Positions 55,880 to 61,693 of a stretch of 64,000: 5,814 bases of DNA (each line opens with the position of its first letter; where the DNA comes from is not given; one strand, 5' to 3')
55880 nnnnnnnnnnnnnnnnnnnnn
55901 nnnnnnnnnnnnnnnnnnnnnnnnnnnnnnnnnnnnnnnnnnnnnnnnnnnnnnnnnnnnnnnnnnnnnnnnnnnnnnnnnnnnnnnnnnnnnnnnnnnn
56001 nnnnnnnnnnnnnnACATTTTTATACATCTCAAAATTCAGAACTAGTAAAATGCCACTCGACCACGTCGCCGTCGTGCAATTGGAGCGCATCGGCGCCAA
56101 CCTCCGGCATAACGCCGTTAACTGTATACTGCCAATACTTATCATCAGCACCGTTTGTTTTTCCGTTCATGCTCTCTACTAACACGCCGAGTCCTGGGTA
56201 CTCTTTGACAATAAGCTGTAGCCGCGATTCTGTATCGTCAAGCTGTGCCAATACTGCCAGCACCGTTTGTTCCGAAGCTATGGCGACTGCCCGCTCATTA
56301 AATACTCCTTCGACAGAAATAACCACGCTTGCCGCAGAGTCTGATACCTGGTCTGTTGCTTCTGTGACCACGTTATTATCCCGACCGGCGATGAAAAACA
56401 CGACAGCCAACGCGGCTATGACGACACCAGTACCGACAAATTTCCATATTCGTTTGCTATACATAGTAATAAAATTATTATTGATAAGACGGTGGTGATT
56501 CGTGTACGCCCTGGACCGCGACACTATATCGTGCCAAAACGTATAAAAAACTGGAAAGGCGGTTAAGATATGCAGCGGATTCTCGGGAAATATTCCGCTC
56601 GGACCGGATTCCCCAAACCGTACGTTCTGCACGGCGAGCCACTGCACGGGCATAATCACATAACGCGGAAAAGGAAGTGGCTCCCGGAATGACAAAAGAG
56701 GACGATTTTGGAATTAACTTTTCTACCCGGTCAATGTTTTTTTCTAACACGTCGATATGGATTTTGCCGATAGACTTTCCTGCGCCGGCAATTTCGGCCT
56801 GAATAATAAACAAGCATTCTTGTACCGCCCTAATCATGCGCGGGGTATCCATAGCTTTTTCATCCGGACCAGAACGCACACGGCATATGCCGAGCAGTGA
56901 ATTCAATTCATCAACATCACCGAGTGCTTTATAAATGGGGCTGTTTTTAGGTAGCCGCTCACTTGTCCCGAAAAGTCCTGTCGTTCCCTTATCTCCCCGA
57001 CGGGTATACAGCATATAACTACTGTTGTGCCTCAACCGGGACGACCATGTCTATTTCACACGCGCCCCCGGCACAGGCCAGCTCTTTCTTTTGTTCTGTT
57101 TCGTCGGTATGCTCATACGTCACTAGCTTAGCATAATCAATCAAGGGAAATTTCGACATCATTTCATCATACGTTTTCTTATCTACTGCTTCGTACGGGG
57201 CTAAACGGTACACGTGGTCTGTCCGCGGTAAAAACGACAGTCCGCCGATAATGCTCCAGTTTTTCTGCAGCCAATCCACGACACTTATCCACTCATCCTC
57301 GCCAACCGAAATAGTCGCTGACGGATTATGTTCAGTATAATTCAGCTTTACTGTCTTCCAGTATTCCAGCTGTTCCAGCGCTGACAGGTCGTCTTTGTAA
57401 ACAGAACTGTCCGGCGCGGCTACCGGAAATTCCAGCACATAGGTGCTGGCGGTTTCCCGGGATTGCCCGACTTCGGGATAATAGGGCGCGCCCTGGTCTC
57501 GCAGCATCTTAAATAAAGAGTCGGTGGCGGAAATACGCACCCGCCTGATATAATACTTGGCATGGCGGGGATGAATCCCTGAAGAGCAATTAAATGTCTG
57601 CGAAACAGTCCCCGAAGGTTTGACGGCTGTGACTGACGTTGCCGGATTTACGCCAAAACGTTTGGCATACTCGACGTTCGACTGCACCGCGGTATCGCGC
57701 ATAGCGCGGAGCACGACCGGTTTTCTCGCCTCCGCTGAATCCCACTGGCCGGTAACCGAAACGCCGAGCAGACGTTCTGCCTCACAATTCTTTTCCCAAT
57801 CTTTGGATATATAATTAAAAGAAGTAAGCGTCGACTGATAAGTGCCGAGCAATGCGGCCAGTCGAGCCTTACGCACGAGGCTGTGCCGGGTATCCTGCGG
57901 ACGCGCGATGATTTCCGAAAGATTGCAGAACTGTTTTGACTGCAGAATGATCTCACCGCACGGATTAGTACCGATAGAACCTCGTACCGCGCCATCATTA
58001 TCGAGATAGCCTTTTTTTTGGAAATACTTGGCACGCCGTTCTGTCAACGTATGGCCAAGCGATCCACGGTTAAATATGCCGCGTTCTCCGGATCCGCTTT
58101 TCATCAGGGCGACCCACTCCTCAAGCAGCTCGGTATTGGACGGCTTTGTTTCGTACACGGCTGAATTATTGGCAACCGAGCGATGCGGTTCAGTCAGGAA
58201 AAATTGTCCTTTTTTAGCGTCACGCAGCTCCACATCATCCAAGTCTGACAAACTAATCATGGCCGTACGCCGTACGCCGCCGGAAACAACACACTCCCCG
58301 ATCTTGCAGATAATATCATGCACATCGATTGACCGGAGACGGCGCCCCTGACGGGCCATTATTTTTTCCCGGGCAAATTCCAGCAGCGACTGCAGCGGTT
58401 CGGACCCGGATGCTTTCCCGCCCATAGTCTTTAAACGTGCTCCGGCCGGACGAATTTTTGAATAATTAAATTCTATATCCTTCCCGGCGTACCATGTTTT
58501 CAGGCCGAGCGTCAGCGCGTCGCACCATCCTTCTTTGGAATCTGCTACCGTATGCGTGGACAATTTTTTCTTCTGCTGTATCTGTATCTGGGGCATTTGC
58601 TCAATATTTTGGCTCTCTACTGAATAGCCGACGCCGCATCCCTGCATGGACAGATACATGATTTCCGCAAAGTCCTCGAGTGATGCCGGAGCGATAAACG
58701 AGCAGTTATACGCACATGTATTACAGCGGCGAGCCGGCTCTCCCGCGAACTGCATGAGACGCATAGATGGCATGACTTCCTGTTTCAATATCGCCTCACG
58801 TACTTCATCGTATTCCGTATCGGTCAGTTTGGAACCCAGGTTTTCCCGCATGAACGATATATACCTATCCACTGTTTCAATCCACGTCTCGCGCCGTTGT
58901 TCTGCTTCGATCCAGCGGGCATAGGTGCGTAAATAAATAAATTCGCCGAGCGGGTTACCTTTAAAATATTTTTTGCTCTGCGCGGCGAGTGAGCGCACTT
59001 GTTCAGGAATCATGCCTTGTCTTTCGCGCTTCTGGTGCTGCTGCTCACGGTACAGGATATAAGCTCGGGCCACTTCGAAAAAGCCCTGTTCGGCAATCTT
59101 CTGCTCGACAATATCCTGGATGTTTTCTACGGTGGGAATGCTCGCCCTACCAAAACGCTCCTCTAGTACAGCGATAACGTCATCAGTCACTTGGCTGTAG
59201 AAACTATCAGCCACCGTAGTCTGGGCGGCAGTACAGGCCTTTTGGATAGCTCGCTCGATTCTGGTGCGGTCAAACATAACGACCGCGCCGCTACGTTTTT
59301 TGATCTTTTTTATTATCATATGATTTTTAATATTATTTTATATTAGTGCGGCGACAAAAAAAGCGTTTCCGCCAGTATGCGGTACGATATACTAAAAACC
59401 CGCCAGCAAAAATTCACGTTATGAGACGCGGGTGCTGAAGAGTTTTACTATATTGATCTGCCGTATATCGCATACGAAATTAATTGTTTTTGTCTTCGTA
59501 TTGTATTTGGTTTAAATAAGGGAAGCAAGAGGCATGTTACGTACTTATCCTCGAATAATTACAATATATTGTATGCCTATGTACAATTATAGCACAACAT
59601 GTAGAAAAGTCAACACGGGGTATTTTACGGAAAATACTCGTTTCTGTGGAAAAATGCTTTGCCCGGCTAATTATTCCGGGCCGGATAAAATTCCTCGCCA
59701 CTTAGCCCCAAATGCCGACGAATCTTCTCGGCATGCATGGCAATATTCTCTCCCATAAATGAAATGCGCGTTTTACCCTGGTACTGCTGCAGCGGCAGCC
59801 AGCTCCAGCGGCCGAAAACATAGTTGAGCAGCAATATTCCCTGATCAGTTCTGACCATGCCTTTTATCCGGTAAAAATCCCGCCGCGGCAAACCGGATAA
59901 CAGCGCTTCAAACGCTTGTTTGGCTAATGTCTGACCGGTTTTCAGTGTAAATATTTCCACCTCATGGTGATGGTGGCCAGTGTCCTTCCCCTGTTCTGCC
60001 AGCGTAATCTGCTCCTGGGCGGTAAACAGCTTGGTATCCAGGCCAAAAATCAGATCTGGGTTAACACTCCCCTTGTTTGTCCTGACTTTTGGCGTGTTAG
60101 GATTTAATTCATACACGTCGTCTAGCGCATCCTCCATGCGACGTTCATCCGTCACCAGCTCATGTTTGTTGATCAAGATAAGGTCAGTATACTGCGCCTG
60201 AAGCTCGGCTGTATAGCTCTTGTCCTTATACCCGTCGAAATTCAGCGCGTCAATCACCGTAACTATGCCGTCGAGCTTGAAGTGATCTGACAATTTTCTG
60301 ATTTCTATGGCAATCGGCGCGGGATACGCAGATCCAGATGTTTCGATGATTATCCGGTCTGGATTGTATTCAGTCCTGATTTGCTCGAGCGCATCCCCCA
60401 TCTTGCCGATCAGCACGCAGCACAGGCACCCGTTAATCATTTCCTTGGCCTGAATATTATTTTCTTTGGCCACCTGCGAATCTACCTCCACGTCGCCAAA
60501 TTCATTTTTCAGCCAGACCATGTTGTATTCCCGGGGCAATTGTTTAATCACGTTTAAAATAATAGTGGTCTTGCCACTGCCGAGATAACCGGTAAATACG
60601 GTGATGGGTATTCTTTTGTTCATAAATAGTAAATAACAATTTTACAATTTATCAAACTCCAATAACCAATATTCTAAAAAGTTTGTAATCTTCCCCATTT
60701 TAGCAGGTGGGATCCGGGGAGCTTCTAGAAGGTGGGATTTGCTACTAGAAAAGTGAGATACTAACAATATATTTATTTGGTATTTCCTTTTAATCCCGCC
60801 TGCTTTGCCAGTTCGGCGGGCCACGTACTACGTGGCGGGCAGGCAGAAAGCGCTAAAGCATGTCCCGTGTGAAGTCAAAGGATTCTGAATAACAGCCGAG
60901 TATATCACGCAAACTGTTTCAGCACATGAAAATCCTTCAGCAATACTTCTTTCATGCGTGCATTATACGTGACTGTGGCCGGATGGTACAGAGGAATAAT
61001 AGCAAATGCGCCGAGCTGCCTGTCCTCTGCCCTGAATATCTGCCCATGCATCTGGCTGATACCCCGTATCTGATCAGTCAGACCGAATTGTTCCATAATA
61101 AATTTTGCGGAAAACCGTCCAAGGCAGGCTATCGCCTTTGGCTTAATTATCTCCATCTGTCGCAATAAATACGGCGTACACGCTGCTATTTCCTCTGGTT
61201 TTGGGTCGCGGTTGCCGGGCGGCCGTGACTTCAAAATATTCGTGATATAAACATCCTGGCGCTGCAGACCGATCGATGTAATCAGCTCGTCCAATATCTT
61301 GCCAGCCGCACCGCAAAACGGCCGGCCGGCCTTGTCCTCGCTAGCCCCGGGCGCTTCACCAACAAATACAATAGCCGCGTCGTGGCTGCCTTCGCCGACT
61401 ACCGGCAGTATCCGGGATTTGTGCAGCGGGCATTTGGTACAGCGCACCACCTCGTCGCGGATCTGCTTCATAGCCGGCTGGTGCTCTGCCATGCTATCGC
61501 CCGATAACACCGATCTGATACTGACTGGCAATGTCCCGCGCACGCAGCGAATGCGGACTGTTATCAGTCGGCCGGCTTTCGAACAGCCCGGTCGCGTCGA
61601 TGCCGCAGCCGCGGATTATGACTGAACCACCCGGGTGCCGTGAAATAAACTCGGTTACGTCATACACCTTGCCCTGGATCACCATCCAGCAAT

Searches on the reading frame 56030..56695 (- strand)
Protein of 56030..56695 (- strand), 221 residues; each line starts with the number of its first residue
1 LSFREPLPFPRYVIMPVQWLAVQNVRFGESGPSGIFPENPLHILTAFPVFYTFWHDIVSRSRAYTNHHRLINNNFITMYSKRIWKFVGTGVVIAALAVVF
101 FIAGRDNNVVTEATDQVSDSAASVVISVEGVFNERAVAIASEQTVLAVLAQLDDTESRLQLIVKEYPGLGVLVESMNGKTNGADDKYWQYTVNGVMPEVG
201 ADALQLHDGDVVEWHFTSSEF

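Call 74: search_protein_families(library=pfam, proteins=[window:56030-56695:-], max_evalue=0.001)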
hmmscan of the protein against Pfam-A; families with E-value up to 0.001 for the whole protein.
window:56030-56695:- (221 aa): 1 family
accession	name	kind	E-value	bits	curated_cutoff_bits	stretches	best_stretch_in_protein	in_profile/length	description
PF14478.12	DUF4430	-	2e-13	51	23.8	1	166-217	24-71/72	Domain of unknown function (DUF4430)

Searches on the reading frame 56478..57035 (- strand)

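Call 74: search_protein_families(library=pfam, proteins=[window:56478-57035:-], max_evalue=0.001)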
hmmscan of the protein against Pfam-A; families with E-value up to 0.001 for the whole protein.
window:56478-57035:- (185 aa): 1 family
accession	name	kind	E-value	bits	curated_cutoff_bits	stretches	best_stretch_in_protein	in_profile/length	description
PF01923.23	Cob_adeno_trans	-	2e-44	152.1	24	1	9-170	1-170/171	Cobalamin adenosyltransferase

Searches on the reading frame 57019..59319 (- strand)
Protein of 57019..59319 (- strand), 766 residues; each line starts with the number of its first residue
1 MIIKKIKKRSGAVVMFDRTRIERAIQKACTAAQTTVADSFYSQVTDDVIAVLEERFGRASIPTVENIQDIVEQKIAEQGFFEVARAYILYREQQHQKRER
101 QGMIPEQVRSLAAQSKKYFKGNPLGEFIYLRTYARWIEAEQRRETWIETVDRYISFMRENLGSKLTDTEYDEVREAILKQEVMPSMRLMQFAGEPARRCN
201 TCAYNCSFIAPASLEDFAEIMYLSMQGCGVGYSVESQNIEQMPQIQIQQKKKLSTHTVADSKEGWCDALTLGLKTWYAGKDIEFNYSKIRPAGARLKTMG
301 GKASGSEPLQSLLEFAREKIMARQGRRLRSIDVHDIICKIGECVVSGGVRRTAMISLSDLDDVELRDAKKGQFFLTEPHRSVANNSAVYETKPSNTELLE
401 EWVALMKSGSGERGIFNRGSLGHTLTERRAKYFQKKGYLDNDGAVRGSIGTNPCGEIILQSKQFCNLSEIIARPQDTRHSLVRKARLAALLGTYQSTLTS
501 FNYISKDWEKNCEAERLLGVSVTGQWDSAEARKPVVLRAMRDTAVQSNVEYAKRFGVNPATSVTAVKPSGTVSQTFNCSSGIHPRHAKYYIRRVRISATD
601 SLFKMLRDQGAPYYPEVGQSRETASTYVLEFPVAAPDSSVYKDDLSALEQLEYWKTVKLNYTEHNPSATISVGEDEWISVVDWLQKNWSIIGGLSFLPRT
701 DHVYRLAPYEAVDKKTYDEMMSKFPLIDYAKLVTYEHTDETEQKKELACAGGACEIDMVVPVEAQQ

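Call 74: search_protein_families(library=pfam, proteins=[window:57019-59319:-], max_evalue=0.001)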
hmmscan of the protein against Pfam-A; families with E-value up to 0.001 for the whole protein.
window:57019-59319:- (766 aa): 4 families
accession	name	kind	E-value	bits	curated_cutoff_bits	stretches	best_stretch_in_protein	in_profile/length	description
PF03477.21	ATP-cone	-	6.6e-21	75.1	25.8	1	5-95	2-87/88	ATP cone domain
PF17975.6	RNR_Alpha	-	6e-11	43.2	26.4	1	111-171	9-66/101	Ribonucleotide reductase alpha domain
PF02867.20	Ribonuc_red_lgC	-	4.6e-08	32.6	23.9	0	550-607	371-431/523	Ribonucleotide reductase, barrel domain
PF21995.1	RNR-II_ins_dom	-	6.2e-06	26.9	27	1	247-313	28-100/107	B12-dependent ribonucleotide reductase, insertion domain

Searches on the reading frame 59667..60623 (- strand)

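Call 3: search_protein_families(library=pfam, proteins=[window:59667-60623:-])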
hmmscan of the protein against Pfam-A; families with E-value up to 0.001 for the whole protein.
window:59667-60623:- (318 aa): 2 families
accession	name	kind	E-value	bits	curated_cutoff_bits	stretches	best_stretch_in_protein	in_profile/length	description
PF02492.25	cobW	-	2.4e-44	151.5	20.7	1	6-178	1-177/180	CobW/HypB/UreG, nucleotide-binding domain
PF07683.19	CobW_C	-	2.8e-05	24.3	22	1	223-305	2-90/94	Cobalamin synthesis protein cobW C-terminal domain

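Call 32: search_protein_families(library=ncbifam, proteins=[window:59667-60623:-], max_evalue=0.001)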
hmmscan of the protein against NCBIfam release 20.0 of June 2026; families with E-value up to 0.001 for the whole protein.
window:59667-60623:- (318 aa): 5 families
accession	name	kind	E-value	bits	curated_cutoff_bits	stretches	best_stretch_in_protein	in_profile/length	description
TIGR02475.1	CobW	equivalog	3e-32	111.9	332.1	2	3-127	2-134/342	cobalamin biosynthesis protein CobW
NF008578.0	PRK11537.1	equivalog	3.9e-30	105.2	361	1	4-207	3-208/318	GTPase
NF038288.1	chaper_GTP_ZigA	equivalog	1.4e-24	86.8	600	1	5-134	1-144/390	zinc metallochaperone GTPase ZigA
NF041053.1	CobW_rel_Se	equivalog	4.3e-15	55.9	180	1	9-173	5-172/195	CobW-related selenoprotein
TIGR00073.1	hypB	equivalog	6.1e-06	25.9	121.2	1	10-179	35-192/217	hydrogenase nickel incorporation protein HypB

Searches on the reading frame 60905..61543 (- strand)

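Call 74: search_protein_families(library=pfam, proteins=[window:60905-61543:-], max_evalue=0.001)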
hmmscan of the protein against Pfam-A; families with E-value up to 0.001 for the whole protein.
window:60905-61543:- (212 aa): 1 family
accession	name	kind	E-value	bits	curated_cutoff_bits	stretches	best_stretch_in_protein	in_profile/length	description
PF03167.25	UDG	-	6.6e-35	120.7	24.3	1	50-199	2-129/141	Uracil DNA glycosylase superfamily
